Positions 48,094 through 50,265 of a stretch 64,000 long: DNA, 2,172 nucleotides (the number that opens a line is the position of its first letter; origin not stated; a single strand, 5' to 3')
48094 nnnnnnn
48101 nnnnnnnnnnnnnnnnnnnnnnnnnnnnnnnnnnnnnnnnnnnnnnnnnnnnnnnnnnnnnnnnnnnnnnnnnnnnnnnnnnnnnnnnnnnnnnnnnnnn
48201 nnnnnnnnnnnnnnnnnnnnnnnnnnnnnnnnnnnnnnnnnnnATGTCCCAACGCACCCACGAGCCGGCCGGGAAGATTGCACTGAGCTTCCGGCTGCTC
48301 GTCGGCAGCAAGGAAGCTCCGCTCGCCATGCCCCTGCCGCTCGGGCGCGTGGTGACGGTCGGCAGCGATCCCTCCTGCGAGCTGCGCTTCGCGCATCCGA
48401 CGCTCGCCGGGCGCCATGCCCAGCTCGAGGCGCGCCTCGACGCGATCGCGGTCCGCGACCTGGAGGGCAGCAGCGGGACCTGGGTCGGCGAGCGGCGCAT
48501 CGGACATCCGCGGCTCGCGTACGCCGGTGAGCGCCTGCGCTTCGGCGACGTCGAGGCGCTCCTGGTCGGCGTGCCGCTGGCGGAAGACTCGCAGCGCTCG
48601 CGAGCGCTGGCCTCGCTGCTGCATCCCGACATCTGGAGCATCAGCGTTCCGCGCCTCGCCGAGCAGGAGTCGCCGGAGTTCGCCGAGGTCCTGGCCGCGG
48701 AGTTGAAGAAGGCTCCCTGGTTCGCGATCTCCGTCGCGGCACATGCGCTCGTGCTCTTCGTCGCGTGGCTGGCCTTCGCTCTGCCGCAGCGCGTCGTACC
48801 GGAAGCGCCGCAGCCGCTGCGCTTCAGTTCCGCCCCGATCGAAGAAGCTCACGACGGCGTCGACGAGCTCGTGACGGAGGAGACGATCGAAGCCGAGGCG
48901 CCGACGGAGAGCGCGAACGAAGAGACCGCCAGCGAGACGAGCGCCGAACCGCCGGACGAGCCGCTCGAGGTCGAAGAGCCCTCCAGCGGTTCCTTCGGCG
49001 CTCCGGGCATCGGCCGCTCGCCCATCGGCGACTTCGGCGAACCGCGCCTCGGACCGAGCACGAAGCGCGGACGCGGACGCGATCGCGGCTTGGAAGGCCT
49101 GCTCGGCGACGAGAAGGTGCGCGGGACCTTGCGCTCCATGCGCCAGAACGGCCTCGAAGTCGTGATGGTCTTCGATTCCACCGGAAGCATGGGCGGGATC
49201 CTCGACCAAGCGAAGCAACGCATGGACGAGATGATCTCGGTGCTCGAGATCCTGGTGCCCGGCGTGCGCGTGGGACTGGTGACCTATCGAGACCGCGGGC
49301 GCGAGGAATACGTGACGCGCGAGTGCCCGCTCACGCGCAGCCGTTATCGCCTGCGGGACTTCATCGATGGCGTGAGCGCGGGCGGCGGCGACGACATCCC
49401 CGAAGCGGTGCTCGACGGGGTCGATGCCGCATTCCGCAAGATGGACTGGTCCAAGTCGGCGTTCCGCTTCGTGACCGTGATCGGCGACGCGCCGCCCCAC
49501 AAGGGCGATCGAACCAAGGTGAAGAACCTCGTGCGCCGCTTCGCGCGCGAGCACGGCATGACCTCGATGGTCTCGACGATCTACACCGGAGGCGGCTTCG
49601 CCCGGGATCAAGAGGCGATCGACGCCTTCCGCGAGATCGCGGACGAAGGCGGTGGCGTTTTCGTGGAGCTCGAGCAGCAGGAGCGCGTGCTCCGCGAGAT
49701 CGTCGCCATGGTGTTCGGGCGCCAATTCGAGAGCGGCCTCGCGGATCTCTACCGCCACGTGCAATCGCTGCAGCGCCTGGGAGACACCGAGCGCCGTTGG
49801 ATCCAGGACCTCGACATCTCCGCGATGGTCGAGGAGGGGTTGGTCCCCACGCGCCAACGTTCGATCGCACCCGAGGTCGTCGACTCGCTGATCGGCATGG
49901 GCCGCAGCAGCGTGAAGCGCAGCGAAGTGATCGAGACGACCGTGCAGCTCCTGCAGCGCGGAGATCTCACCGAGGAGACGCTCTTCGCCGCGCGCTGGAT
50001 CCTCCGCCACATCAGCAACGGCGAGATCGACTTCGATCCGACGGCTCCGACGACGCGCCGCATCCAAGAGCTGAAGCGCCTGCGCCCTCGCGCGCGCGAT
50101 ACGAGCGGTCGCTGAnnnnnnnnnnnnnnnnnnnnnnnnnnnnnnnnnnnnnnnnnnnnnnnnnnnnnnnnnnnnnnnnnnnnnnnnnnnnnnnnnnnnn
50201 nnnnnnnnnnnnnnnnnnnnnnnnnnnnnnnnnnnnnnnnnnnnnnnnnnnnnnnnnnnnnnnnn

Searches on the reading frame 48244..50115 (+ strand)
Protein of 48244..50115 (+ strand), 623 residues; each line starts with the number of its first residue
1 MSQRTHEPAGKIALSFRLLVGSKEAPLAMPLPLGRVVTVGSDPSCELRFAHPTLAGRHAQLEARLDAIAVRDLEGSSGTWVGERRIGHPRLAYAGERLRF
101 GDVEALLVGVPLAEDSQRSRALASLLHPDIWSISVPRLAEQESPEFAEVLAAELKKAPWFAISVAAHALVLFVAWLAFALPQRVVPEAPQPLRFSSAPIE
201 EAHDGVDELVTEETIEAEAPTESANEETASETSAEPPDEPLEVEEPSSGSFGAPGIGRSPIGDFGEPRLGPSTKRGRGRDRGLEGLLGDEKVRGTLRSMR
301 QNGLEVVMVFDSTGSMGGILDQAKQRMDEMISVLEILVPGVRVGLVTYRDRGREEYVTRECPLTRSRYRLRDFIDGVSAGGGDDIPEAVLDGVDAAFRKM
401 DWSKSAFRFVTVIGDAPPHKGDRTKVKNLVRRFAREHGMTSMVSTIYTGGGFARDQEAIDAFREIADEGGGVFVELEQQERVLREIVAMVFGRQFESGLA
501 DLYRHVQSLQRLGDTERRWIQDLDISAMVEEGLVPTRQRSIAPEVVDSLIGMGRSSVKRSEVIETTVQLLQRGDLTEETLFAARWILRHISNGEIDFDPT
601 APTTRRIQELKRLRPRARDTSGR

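Call 3: search_protein_families(library=pfam, proteins=[window:48244-50115:+], max_evalue=0.01)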
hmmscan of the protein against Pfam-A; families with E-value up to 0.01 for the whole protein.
window:48244-50115:+ (623 aa): 5 families
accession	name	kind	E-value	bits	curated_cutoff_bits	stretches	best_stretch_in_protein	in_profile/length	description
PF00498.31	FHA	-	2e-09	38.2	20.7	1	37-101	1-67/67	FHA domain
PF25106.1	VWA_4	-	5e-09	36.4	27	1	306-477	2-168/169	von Willebrand factor A domain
PF00092.34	VWA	-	3.7e-08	34.2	23.8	1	306-477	2-163/174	von Willebrand factor type A domain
PF13519.12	VWA_2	-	1.9e-07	32.1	27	1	306-413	1-103/107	von Willebrand factor type A domain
PF16697.10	Yop-YscD_cpl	-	1.3e-05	25.8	33.2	1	28-106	11-89/94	Inner membrane component of T3SS, cytoplasmic domain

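Call 4: search_protein_families(library=ncbifam, proteins=[window:48244-50115:+], max_evalue=0.01)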
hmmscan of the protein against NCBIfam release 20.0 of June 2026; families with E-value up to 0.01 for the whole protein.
window:48244-50115:+ (623 aa): 2 families
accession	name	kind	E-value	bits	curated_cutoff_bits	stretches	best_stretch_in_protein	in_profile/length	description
NF049868.1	FhaB_Rv0019c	equivalog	1.9e-06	28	125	1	28-102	80-153/158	FHA domain-containing protein FhaB/FipA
TIGR03788.1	marine_srt_targ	equivalog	0.00054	18.5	551.65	1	305-393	273-359/629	marine proteobacterial sortase target protein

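Call 5: find_homologous_proteins(query=window:48244-50115:+, max_evalue=0.00001)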
Query window:48244-50115:+ (623 aa): 36 proteins with E <= 0.00001 among 8000 candidates.
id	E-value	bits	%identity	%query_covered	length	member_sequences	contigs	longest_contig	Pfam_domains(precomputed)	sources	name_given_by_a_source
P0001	0.0e+0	1193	86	100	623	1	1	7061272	PF00498.32,PF00092.35,PF25106.2,PF13519.13,PF16697.11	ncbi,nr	ncbi:MAG: FHA domain-containing protein [Planctomycetes bacterium]|nr:FHA domain-containing protein 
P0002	0.0e+0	1170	85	100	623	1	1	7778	PF00498.32,PF00092.35,PF25106.2,PF13519.13,PF16697.11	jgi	jgi:Mg-chelatase subunit ChlD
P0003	0.0e+0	1044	76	100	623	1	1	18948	PF00498.32,PF00092.35,PF25106.2,PF13519.13,PF16697.11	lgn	-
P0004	6.3e-122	426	51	68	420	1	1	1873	PF00092.35,PF25106.2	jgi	jgi:Mg-chelatase subunit ChlD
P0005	3.8e-95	338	43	65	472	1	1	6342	PF00498.32,PF25106.2,PF16697.11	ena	-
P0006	5.0e-68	248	30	94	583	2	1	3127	PF00498.32,PF00092.35,PF25106.2,PF13519.13,PF16697.11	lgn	-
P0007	4.8e-65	238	32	87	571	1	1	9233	PF00498.32,PF00092.35,PF25106.2,PF13519.13,PF16697.11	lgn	-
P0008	1.3e-63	234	32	81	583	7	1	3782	PF00498.32,PF00092.35,PF25106.2,PF13519.13,PF16697.11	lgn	-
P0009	1.2e-58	217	34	64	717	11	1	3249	PF00498.32,PF00092.35,PF25106.2,PF13519.13,PF16697.11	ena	-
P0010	3.5e-58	216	38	63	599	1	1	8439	PF00092.35,PF25106.2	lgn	-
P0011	8.8e-58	214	32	90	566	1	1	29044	PF00498.32,PF25106.2,PF13519.13,PF16697.11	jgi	jgi:Mg-chelatase subunit ChlD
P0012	3.4e-56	209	32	74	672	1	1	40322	PF00498.32,PF00092.35,PF25106.2,PF13519.13,PF16697.11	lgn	-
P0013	3.8e-56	209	36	59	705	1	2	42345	PF00498.32,PF00092.35,PF25106.2,PF13519.13,PF16697.11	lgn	-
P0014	1.7e-55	207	30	91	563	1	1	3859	PF00498.32,PF00092.35,PF25106.2,PF13519.13,PF16697.11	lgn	-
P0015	1.8e-55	207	33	83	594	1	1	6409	PF25106.2,PF13519.13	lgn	-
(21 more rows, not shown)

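Call 9: find_related_loci(query=A1, collection=genome_contigs, flank=10000)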
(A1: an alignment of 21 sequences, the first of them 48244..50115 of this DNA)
Query A1 (623 aa) in genome_contigs; peptide patterns used: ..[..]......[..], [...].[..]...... (x = any residue, [..] = any of these).
599 stretches matched a pattern (row limit reached: there are more); 473 encode a relative of the query (tblastn E <= 1e-3); the best 80 are kept; 80 distinct loci.
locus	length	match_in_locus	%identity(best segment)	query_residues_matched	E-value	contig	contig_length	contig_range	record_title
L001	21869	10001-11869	86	1-623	0e+0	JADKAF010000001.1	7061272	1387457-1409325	MAG: Planctomycetota bacterium isolate Lyne_18-Q3-R50-59_MAXAC.409 tig00000050-10-70511450, whole genome shotgun sequenc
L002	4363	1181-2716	34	2-528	9e-69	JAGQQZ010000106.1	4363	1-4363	MAG: Planctomycetota bacterium isolate HKST-UBA79 k127_557702, whole genome shotgun sequence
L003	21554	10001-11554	34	16-554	2e-64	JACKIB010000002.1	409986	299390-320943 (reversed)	MAG: Planctomycetota bacterium isolate HK-STAS-PLAN-33 HK-STAS-PLAN-33_2, whole genome shotgun sequence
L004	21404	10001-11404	32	20-504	7e-63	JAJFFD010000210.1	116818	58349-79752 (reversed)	MAG: Planctomycetota bacterium isolate OFTM109 OFTM109_209, whole genome shotgun sequence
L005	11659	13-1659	34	29-602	3e-61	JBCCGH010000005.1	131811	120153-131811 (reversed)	MAG: Planctomycetota bacterium isolate P01_B01_bin.39 k141_2400278_length_131811_cov_24.7810, whole genome shotgun seque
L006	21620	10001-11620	29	19-588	2e-59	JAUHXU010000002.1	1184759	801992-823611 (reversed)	MAG: bacterium isolate 3_bin.21 NODE_4_length_1184759_cov_6.740879, whole genome shotgun sequence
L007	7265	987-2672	32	34-614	3e-58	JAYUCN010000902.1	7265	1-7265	MAG: Planctomycetota bacterium isolate GFS_6982 GFS_6982_901, whole genome shotgun sequence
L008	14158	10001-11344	32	34-514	3e-57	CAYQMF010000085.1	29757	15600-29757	MAG TPA_asm: uncultured candidatus Brocadiaceae bacterium isolate SRP237561_co1_290 genome assembly, contig: NODE_2310_l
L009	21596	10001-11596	30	34-602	2e-56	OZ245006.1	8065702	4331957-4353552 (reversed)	MAG: Planctomycetota bacterium isolate 38a7a2fe-8a90-4c6b-bc07-7099b689307d genome assembly, chromosome: 1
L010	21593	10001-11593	33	34-589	4e-56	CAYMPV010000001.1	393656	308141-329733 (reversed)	MAG TPA_asm: uncultured candidatus Brocadiaceae bacterium isolate SRP329715_co2_17 genome assembly, contig: NODE_22_leng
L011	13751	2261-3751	32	36-545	5e-56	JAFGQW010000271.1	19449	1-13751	MAG: Planctomycetota bacterium isolate Zod_Metabat.792 k87_6929802, whole genome shotgun sequence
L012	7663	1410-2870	34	34-523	2e-55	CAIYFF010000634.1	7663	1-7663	MAG: uncultured planctomycete isolate Erken-D3_bin-1231 genome assembly, contig: bin-1231:634/651, whole genome shotgun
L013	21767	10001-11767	30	34-610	1e-54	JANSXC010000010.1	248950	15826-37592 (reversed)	MAG: bacterium isolate bin.15 k141_182853_length_248950_cov_23.5640, whole genome shotgun sequence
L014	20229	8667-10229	28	36-569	3e-54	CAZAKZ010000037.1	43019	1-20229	MAG TPA_asm: uncultured Planctomycetota bacterium isolate binchicken_co97_335 genome assembly, contig: NODE_3430_length_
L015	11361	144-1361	35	143-557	7e-54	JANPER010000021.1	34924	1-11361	MAG: Planctomycetota bacterium isolate VAR_78_metabat_20 VAR_78_k141_1338838, whole genome shotgun sequence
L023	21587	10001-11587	33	18-536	1e-49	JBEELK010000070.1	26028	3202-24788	MAG: Planctomycetota bacterium isolate columbiariver1_2019_sw_WHONDRS-S19S_0075_B_bin.68 scaffold_427303, whole genome s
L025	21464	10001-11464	32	12-516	2e-49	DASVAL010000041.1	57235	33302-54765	MAG TPA_asm: Planctomycetota bacterium isolate SMAG_U1950 k141_954897, whole genome shotgun sequence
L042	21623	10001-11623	31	34-604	7e-45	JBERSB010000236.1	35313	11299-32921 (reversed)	MAG: Luminiphilus sp. isolate 3um_A1B0725_2.32 k127_10220, whole genome shotgun sequence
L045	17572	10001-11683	31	35-612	4e-44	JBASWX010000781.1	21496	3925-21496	MAG: Planctomycetota bacterium isolate MFD03231_ilm_asm_bin1 k127_69397, whole genome shotgun sequence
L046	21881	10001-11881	27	14-591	5e-48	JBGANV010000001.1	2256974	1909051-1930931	MAG: Planctomycetota bacterium isolate MAG_MBR_H10.41 MBRH10-41_opera_contig_1, whole genome shotgun sequence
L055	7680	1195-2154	36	287-617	1e-41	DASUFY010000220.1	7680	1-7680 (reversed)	MAG TPA_asm: Planctomycetota bacterium isolate SMAG_U1391 k141_1041177, whole genome shotgun sequence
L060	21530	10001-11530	33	16-559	7e-68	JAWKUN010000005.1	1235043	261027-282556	MAG: Planctomycetota bacterium isolate BC2.135 BC2.135.fa-5, whole genome shotgun sequence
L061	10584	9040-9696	39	287-508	2e-39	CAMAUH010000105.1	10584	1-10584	MAG: Candidatus Kuenenia stuttgartiensis isolate LH-05nov19-47 genome assembly, contig: LH-05nov19-C15518, whole genome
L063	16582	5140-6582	29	36-524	2e-38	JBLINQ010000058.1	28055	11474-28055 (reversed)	MAG: Planctomycetota bacterium isolate 3300053785_211 Ga0535658_0003201, whole genome shotgun sequence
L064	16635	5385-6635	29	155-520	7e-38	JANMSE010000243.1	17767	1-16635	MAG: Deltaproteobacteria bacterium isolate SOY_29_metabat_500 SOY_29_k141_4241569, whole genome shotgun sequence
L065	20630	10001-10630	38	282-504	2e-37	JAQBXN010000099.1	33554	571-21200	MAG: Planctomycetota bacterium isolate casp150-mb.279 NODE_3427_length_33554_cov_0.405022, whole genome shotgun sequence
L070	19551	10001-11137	30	155-507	2e-35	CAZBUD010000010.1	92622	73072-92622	MAG TPA_asm: uncultured Enterobacteriaceae bacterium isolate SRP092902_co1_597 genome assembly, contig: NODE_153_length_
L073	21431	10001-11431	28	95-598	2e-34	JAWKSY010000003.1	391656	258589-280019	MAG: Planctomycetota bacterium isolate BC3.89 BC3.89.fa-3, whole genome shotgun sequence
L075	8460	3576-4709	30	155-507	1e-34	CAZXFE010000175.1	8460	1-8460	MAG TPA_asm: uncultured Enterobacteriaceae bacterium isolate binchicken_co375_177 genome assembly, contig: NODE_3628_len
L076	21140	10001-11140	29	155-507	7e-34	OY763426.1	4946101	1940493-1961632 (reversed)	MAG: Candidatus Binatia bacterium isolate bff738c7-9683-4f94-b287-c2cb1e0b670a genome assembly, chromosome: 1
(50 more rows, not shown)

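Call 15: find_encoding_contigs(protein=P0003, flank=10000, max_places=3)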
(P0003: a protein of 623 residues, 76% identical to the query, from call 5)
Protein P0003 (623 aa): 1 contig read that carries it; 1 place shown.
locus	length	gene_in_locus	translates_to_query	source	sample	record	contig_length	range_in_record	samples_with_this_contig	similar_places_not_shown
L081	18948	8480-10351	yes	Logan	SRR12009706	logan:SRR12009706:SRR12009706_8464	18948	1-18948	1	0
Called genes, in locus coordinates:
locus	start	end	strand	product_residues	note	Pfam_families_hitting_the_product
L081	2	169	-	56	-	?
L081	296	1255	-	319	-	PF01479:S4, PF00849:PseudoU_synth_2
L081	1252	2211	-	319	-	PF20511:PMI_typeI_cat, PF07883:Cupin_2 (faint), PF05899:Cupin_3 (faint)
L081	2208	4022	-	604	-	PF02463:SMC_N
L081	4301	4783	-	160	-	-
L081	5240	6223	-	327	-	-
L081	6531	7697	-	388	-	PF01979:Amidohydro_1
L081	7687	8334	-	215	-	PF03602:Cons_hypoth95, PF05175:MTS, PF13649:Methyltransf_25 (weak)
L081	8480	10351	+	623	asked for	PF16697:Yop-YscD_cpl, PF00498:FHA, PF00092:VWA (weak), PF13519:VWA_2 (weak), PF25106:VWA_4 (weak)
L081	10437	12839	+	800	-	PF20437:LonC_helical (weak), PF13654:AAA_32, PF20436:LonB_AAA-LID, PF05362:Lon_C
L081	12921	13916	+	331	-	PF05235:CHAD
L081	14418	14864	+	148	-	PF07238:PilZ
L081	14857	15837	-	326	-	PF00749:tRNA-synt_1c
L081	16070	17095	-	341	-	PF03706:LPG_synthase_TM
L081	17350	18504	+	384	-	-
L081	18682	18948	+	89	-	?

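Call 46: predict_structure(alignment_id=A1)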
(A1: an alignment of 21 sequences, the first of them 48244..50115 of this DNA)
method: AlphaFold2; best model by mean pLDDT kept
length: 623 residues; sequences in the alignment: 21
mean_pLDDT: 71.5   pTM: 0.55
mean pLDDT of the five models: 71.5, 71.4, 69.0, 67.5, 63.0
residues with pLDDT >= 90: 153; 70-90: 257; 50-70: 64; < 50: 149
segments of 3 or more residues with pLDDT < 50: 1-11, 114-144, 186-285, 621-623
pLDDT, mean of each block of 10 residues (from residue 1): 31 69 63 80 81 86 83 84 85 86 82 47 38 29 58 78 91 84 49 37 37 38 37 36 31 27 26 32 52 80 93 78 83 86 87 65 92 81 65 92 92 88 92 88 87 78 93 82 83 69 72 86 94 84 91 86 91 90 93 85 87 71 40
secondary structure, 60 per line:
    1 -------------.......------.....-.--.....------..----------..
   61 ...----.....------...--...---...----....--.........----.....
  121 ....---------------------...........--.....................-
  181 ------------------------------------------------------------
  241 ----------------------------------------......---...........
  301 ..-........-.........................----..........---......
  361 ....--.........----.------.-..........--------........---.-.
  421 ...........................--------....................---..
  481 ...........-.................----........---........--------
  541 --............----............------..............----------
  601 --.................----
elements in order: E14-20 E27-31 E36-40 E59-63 E68-72 E79-81 E84-86 E90-92 E97-100 E103-111 H116-124 H146-156 H159-179 H281-286 H290-302 E304-311 H314-337 E342-351 E355-364 H367-375 H389-398 E407-414 H420-440 E441-447 H456-469 E470-475 H479-491 H493-509 H514-521 H525-532 H543-554 H559-570 H577-590 H603-619

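Call 53: fold_search(model_id=the predicted structure, library=pdb)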
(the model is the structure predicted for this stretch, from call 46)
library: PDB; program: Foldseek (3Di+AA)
matches with E <= 10: 1152; with E <= 0.001: 312
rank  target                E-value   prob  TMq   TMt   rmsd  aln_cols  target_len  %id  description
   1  3ibs_A                3.2e-08  1.00  0.23  0.63   5.5       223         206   19  Crystal structure of conserved hypothetical protein BatB from Bacteroides thetaiotaomicron (released 2009-08-25)
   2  3ibs_B                9.4e-08  1.00  0.23  0.64   5.5       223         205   19  Crystal structure of conserved hypothetical protein BatB from Bacteroides thetaiotaomicron (released 2009-08-25)
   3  3gqs_A                2.1e-07  1.00  0.15  0.85   2.3        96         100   25  Crystal structure of the FHA domain of CT664 protein from Chlamydia trachomatis (released 2009-04-07)
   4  7n1o                  2.7e-07  1.00  0.25  0.56   4.5       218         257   13  The von Willebrand factor A domain of human capillary morphogenesis gene II, flexibly fused to the 1TEL crystallization  (released 2021-06-09)
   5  8xfg_B                2.9e-07  1.00  0.24  0.31   4.6       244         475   14  Cryo-EM structure of integrin ITGAV, ITGB3 and CYCLO (RGDFK) complex, conformation 1 (released 2024-12-18)
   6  8fzu_A                4.4e-07  1.00  0.24  0.54   6.3       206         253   13  The von Willebrand factor A domain of human capillary morphogenesis gene II, flexibly fused to the 1TEL crystallizatio (released 2023-07-19)
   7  1shu                  4.6e-07  1.00  0.23  0.69   4.1       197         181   12  Crystal Structure of the von Willebrand factor A domain of human capillary morphogenesis protein 2: an anthrax toxin rec (released 2004-04-13)
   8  8ft6                  4.9e-07  1.00  0.24  0.54   3.5       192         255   13  The von Willebrand factor A domain of human capillary morphogenesis gene II, flexibly fused to the 1TEL crystallization  (released 2023-03-22)
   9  8fz4_A                4.9e-07  1.00  0.23  0.69   4.8       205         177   13  The von Willebrand factor A domain of Anthrax toxin receptor 2 (released 2023-03-01)
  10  3gqs_B                5.8e-07  1.00  0.15  0.87   1.4        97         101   25  Crystal structure of the FHA domain of CT664 protein from Chlamydia trachomatis (released 2009-04-07)
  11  9rt2_C1               6.4e-07  1.00  0.24  0.49   3.5       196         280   13  NetF - ANTXR2 structure (C4) (released 2026-02-18)
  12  9ykb_A                6.8e-07  1.00  0.24  0.53   8.2       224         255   13  The von Willebrand factor A domain of human capillary morphogenesis gene II, fused to the 1TEL crystallization chapero (released 2025-10-22)
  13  8xfo_B                7.5e-07  1.00  0.25  0.33   4.7       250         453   14  Cryo-EM structure of integrin ITGAV, ITGB3 and CYCLO (RGDFK) complex, conformation 2 (released 2024-12-18)
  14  3n2n_A                9.3e-07  1.00  0.23  0.67   4.4       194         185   14  The Crystal Structure of Tumor Endothelial Marker 8 (TEM8) extracellular domain (released 2011-01-05)
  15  6avq_B                1.0e-06  1.00  0.26  0.23   4.9       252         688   13  The Therapeutic Antibody LM609 Selectively Inhibits Ligand Binding to Human alpha-V beta-3 Integrin via Steric Hindran (released 2017-11-01)
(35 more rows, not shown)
